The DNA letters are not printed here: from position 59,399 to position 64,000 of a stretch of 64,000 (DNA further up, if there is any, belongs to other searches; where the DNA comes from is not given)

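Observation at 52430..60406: ECF sigma / anti-sigma / CpxP-Spy-ZraP-like operon followed by an ATPase-less MacA-MacB-type efflux set, a TonB-dependent receptor and a Met-rich lipoprotein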

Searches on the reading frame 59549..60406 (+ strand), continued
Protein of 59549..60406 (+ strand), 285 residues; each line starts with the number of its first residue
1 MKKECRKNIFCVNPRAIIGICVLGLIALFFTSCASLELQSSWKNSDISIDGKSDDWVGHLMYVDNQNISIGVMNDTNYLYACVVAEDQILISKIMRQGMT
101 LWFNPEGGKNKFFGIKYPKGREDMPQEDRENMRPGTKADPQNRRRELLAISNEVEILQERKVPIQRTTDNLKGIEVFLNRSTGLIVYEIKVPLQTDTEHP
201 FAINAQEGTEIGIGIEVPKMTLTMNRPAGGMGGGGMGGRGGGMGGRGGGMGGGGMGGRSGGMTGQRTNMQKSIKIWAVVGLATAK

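Call 95: find_encoding_contigs(protein=P0123, flank=10000, max_places=2)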
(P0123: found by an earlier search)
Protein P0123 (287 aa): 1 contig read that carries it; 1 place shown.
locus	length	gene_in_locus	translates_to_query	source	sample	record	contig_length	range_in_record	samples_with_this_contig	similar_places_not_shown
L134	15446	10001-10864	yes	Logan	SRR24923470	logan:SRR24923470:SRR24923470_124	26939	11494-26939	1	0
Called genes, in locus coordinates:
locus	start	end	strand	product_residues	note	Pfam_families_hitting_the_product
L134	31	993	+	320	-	PF01073:3Beta_HSD, PF01370:Epimerase, PF05368:NmrA (faint), PF07993:NAD_binding_4 (faint), PF13460:NAD_binding_10 (weak), PF16363:GDP_Man_Dehyd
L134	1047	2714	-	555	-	PF00246:Peptidase_M14 (weak)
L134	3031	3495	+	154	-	PF04542:Sigma70_r2, PF08281:Sigma70_r4_2, PF04545:Sigma70_r4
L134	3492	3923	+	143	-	-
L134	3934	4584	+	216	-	PF16231:DUF4890 (faint), PF07813:LTXXQ (faint)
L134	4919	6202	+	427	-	PF25917:BSH_RND, PF25973:BSH_CzcB, PF25881:HH_YBHG (weak), PF25876:HH_MFP_RND, PF25954:Beta-barrel_RND_2, PF25990:Beta-barrel_YknX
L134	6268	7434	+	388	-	PF12704:MacB_PCD, PF02687:FtsX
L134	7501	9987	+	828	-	PF13620:CarboxypepD_reg, PF13715:CarbopepD_reg_2, PF07715:Plug, PF25183:OMP_b-brl_4 (faint), PF00593:TonB_dep_Rec_b-barrel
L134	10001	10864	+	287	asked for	-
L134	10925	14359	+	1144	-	PF25275:Golvesin_C (weak)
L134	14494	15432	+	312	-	PF00005:ABC_tran, PF13175:AAA_15 (faint), PF13304:AAA_21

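Call 96: find_encoding_contigs(protein=P0006, flank=10000, max_places=2)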
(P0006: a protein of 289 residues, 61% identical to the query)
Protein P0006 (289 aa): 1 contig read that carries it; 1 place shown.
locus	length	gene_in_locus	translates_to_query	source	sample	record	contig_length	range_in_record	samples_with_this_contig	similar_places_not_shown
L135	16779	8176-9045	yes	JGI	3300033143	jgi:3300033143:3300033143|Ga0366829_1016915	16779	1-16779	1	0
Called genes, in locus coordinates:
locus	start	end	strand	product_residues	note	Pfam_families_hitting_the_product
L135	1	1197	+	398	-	?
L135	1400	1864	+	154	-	PF04542:Sigma70_r2, PF08281:Sigma70_r4_2, PF04545:Sigma70_r4 (weak)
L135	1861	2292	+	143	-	-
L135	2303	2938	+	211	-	PF16231:DUF4890 (faint)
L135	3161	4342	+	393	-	PF25917:BSH_RND, PF25973:BSH_CzcB, PF25881:HH_YBHG (weak), PF25876:HH_MFP_RND, PF25885:HH_EMRA (faint), PF25954:Beta-barrel_RND_2, PF25990:Beta-barrel_YknX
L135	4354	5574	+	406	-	PF12704:MacB_PCD, PF02687:FtsX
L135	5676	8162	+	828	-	PF13620:CarboxypepD_reg, PF25020:TTR_TEN1-4 (weak), PF13715:CarbopepD_reg_2, PF07715:Plug, PF00593:TonB_dep_Rec_b-barrel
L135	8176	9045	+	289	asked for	-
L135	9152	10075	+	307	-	PF00005:ABC_tran, PF13175:AAA_15 (faint), PF13304:AAA_21 (weak)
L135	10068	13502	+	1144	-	PF25275:Golvesin_C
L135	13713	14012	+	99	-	PF04365:BrnT_toxin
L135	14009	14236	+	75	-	PF12441:CopG_antitoxin (weak), PF14384:BrnA_antitoxin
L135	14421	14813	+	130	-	PF03965:Penicillinase_R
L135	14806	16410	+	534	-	PF05569:Peptidase_M56, PF01435:Peptidase_M48 (weak)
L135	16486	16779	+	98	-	?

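Call 97: find_encoding_contigs(protein=P0024, flank=10000, max_places=2)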
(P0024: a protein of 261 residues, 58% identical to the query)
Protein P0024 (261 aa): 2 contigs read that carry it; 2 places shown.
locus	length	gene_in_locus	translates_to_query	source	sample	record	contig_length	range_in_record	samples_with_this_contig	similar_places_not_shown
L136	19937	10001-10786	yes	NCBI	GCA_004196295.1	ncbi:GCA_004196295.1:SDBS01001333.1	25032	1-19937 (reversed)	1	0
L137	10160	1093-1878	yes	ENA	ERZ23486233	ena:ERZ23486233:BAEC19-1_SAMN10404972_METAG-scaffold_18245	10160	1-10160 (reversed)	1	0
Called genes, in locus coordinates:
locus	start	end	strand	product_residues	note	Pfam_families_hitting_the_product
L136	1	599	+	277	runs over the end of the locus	-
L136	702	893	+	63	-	-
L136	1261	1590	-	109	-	-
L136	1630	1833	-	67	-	PF12844:HTH_19 (weak), PF13560:HTH_31, PF01381:HTH_3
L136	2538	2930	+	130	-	PF22636:FlK, PF03061:4HBT (weak)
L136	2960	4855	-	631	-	PF00246:Peptidase_M14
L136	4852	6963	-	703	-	PF00246:Peptidase_M14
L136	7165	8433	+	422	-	PF00266:Aminotran_5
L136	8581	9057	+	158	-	PF16694:Cytochrome_P460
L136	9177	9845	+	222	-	PF01596:Methyltransf_3, PF13578:Methyltransf_24, PF13649:Methyltransf_25 (weak)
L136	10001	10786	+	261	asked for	-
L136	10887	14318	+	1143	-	PF25275:Golvesin_C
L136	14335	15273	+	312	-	PF00005:ABC_tran, PF13175:AAA_15 (faint), PF13304:AAA_21 (weak)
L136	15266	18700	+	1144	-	PF25275:Golvesin_C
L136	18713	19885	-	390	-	PF13173:AAA_14, PF13635:DUF4143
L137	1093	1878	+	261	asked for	-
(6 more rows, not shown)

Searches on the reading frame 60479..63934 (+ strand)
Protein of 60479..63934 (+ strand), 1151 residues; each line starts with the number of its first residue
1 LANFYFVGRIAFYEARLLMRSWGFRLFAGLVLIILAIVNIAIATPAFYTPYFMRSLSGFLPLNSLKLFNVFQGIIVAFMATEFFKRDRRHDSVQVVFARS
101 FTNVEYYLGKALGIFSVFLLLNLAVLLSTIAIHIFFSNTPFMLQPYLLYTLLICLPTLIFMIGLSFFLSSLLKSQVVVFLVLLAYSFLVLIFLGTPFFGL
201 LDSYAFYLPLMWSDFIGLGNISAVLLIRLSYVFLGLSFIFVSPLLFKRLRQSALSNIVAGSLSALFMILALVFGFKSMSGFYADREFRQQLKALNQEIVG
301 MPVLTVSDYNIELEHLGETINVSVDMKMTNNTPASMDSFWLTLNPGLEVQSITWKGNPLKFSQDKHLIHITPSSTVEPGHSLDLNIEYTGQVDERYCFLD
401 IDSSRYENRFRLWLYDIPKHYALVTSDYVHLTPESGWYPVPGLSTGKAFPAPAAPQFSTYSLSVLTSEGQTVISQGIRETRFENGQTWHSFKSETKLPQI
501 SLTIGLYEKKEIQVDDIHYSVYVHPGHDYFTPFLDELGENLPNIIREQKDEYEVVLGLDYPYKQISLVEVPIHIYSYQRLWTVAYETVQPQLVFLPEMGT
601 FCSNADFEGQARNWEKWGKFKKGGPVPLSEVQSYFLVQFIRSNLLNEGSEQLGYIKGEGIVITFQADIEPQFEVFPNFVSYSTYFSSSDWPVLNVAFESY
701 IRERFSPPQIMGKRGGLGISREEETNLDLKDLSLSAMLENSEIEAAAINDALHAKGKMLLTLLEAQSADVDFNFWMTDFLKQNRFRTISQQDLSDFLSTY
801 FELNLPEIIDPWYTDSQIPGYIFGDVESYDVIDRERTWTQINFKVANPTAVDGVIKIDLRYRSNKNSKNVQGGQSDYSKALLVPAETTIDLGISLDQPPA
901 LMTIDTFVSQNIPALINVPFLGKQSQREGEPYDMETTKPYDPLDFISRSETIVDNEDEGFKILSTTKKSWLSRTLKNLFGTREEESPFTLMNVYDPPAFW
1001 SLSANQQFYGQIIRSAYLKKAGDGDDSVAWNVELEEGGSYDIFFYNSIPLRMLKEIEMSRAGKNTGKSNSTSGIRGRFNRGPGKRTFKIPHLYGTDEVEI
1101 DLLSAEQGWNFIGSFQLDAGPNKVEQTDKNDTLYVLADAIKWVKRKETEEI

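Call 3: search_protein_families(library=pfam, proteins=[window:60479-63934:+], max_evalue=0.01)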
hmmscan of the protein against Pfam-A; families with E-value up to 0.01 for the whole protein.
window:60479-63934:+ (1151 aa): 2 families
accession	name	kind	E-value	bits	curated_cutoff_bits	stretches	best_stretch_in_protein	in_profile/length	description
PF25275.1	Golvesin_C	-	3.1e-10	40.7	31.6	1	1086-1143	72-131/132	Golvesin C-terminal domain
PF01433.26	Peptidase_M1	-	0.002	18.2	27.7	1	749-812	155-218/218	Peptidase family M1 domain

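Call 6: search_protein_families(library=ncbifam, proteins=[window:60479-63934:+], max_evalue=0.01)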
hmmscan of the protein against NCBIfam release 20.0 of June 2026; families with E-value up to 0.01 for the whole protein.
window:60479-63934:+ (1151 aa): 0 families

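Call 12: find_encoding_contigs(protein=window:60479-63934:+, flank=10000, max_places=6)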
Protein window:60479-63934:+ (1151 aa): no gene with exactly this product is on record in the collection.

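Call 89: search_solved_structures(query=window:60479-63931:+, max_evalue=1)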
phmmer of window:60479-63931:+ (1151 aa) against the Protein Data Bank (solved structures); distinct sequences matched with E-value up to 1: 0.
